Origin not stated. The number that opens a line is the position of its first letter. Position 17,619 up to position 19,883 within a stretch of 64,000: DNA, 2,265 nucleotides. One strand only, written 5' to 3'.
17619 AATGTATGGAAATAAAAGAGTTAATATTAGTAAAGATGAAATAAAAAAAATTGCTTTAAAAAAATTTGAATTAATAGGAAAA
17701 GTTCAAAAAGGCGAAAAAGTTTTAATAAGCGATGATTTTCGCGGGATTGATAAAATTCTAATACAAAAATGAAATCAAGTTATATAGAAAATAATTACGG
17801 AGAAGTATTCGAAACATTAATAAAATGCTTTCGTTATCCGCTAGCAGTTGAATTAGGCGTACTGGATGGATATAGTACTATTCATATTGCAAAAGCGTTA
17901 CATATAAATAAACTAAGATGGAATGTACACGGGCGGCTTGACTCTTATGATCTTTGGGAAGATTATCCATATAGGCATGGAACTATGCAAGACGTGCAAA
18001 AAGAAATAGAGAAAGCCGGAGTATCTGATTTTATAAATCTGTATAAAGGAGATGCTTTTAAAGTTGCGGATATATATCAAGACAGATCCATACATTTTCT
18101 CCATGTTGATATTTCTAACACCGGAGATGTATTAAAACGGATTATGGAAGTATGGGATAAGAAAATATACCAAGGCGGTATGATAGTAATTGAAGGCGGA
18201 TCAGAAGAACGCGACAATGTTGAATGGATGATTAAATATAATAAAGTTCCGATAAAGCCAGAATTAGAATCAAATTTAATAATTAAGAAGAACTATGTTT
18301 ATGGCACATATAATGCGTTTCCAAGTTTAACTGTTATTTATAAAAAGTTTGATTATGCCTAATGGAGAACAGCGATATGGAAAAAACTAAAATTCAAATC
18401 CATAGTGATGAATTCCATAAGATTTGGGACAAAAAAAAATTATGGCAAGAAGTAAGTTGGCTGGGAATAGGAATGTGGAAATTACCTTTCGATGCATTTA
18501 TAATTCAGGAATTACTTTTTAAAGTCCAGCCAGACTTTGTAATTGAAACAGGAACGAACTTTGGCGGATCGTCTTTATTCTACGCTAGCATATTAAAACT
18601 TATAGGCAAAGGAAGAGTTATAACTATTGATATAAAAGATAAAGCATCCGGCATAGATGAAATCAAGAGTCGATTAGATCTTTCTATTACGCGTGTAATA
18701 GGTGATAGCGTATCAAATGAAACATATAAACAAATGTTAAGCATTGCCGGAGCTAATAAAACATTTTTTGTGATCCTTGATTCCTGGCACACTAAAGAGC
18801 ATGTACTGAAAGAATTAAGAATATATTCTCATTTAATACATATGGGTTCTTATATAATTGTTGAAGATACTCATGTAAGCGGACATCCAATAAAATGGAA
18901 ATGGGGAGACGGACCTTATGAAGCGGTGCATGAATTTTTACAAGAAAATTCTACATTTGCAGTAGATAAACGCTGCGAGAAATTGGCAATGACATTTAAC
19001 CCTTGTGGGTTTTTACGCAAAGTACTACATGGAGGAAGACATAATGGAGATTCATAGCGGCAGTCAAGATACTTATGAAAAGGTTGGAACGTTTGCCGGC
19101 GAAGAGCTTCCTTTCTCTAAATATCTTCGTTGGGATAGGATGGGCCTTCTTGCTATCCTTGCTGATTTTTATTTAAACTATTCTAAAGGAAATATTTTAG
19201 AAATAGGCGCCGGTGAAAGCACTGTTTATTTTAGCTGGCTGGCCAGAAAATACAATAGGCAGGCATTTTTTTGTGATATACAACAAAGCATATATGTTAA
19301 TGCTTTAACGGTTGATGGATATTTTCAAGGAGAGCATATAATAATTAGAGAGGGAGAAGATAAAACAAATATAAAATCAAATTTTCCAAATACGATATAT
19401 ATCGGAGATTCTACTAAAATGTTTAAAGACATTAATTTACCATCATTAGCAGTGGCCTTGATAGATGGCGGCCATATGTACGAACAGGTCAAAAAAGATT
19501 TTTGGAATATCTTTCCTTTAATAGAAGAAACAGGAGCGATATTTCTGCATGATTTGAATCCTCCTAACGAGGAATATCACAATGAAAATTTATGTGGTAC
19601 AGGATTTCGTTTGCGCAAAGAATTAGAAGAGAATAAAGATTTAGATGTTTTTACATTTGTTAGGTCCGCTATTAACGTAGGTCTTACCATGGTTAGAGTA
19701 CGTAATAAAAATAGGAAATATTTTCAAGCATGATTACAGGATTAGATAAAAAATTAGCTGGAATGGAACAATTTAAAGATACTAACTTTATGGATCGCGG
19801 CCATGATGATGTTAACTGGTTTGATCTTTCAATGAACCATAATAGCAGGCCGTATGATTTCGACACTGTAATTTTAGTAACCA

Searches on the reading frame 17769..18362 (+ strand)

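Call 60: search_protein_families(library=pfam, max_evalue=0.01, proteins=[window:17769-18362:+])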
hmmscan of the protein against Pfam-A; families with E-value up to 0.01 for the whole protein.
window:17769-18362:+ (197 aa): 2 families
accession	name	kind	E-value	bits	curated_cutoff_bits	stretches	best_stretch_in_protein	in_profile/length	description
PF13578.12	Methyltransf_24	-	3e-14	54.2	26.3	1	27-141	1-102/105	Methyltransferase domain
PF01596.23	Methyltransf_3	-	0.00025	20.8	22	1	7-141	29-152/204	O-methyltransferase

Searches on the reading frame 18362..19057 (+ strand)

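Call 60: search_protein_families(library=pfam, max_evalue=0.01, proteins=[window:18362-19057:+])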
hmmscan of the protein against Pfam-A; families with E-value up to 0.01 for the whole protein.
window:18362-19057:+ (231 aa): 2 families
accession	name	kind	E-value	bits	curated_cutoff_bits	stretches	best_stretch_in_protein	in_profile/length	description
PF04989.18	RMNT_CmcI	-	1.8e-56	191.6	23.2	1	26-220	2-205/206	Rhamnosyl O-methyltransferase/CmcI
PF13578.12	Methyltransf_24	-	2.7e-07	31.9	26.3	1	61-170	1-105/105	Methyltransferase domain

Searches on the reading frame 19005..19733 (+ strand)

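Call 60: search_protein_families(library=pfam, max_evalue=0.01, proteins=[window:19005-19733:+])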
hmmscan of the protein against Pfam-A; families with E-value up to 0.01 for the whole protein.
window:19005-19733:+ (242 aa): 1 family
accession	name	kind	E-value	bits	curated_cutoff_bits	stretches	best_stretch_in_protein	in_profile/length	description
PF13578.12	Methyltransf_24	-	7.4e-11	43.3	26.3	1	65-183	1-104/105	Methyltransferase domain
